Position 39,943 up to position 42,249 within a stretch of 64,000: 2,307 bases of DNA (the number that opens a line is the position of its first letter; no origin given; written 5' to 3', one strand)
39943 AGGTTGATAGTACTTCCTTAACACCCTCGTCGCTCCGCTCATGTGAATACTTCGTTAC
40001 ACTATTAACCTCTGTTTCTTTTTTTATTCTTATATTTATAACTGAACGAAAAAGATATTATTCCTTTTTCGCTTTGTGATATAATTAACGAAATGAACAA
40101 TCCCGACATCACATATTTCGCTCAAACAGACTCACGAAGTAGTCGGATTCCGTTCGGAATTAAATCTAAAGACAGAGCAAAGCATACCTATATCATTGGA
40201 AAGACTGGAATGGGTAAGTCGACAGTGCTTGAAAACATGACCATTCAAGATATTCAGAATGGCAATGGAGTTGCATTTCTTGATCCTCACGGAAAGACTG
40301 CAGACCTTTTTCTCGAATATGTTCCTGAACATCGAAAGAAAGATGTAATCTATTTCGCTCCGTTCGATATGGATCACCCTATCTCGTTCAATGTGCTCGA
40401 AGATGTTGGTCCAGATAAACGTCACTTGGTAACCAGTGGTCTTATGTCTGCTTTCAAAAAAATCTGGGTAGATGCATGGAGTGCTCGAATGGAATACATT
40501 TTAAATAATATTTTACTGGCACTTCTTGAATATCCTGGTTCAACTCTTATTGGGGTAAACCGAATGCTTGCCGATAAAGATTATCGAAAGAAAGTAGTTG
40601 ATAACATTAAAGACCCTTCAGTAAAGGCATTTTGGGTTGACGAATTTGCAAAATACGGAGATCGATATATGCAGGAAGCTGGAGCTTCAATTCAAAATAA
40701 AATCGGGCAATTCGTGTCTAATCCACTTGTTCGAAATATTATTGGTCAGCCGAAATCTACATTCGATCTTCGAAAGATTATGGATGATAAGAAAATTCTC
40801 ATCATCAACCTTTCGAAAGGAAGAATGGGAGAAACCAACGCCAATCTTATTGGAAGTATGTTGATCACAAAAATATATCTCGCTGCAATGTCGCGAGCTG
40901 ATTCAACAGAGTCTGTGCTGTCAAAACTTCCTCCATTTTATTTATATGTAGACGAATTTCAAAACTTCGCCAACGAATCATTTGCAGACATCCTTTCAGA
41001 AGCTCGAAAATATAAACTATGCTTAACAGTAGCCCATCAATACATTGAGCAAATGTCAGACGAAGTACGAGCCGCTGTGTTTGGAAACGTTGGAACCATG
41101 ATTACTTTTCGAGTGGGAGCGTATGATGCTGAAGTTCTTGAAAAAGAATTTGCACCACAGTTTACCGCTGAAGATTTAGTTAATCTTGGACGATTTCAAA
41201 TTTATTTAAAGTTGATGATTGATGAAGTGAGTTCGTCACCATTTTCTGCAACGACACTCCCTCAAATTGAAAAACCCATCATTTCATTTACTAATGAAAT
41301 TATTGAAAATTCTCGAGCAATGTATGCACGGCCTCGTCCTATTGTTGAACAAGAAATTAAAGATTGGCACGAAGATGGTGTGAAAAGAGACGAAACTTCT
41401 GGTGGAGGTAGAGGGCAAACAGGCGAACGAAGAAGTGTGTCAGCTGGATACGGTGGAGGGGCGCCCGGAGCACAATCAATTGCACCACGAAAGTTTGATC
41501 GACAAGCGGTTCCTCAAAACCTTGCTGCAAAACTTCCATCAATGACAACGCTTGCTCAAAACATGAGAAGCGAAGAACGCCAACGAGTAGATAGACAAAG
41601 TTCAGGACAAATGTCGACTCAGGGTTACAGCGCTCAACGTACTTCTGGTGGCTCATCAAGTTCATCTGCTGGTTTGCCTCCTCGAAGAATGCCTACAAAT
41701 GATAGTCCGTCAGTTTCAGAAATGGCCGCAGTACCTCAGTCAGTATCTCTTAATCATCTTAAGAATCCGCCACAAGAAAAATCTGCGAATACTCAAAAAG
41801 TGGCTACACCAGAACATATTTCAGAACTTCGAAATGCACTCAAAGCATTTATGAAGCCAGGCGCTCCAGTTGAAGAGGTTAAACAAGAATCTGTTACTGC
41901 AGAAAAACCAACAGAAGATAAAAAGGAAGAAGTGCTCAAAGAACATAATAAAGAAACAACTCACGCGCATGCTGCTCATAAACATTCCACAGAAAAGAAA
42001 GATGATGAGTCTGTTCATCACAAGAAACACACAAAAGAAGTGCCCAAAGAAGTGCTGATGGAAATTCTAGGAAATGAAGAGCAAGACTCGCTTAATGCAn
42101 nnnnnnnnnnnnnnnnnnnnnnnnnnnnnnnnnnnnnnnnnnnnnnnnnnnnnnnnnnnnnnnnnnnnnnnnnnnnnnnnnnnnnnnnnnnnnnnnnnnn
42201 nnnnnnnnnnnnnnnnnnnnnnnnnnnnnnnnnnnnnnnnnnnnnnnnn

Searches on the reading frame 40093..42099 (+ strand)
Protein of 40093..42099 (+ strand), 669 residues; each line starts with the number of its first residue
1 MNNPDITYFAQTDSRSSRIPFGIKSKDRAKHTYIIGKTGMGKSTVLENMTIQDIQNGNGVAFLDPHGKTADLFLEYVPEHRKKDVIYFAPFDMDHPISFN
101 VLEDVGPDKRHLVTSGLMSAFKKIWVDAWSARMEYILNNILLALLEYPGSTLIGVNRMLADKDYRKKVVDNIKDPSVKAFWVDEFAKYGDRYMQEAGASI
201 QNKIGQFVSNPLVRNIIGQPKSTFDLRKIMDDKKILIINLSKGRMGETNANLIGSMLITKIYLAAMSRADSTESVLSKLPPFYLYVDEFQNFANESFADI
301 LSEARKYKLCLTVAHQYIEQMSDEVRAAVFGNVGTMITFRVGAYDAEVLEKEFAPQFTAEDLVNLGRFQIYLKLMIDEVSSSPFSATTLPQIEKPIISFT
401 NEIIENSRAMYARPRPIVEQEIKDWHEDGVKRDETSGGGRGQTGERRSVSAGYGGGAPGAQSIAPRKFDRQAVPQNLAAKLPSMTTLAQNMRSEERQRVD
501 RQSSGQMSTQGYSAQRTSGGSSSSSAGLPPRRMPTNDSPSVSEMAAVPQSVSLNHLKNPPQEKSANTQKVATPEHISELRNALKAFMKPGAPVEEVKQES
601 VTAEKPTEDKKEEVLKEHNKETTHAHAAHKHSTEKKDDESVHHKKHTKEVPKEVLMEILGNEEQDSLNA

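Call 29: search_protein_families(library=pfam, proteins=[window:40093-42099:+], max_evalue=0.00001)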
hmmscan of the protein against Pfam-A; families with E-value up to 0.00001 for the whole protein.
window:40093-42099:+ (669 aa): 2 families
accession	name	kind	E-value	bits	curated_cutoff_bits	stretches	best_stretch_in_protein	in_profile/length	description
PF10412.15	TrwB_AAD_bind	-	3.9e-09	36.3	20.5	1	25-341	11-310/387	Type IV secretion-system coupling protein DNA-binding domain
PF02534.20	T4SS-DNA_transf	-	3.1e-07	30.1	20.1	1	30-323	45-346/468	Type IV secretory system Conjugative DNA transfer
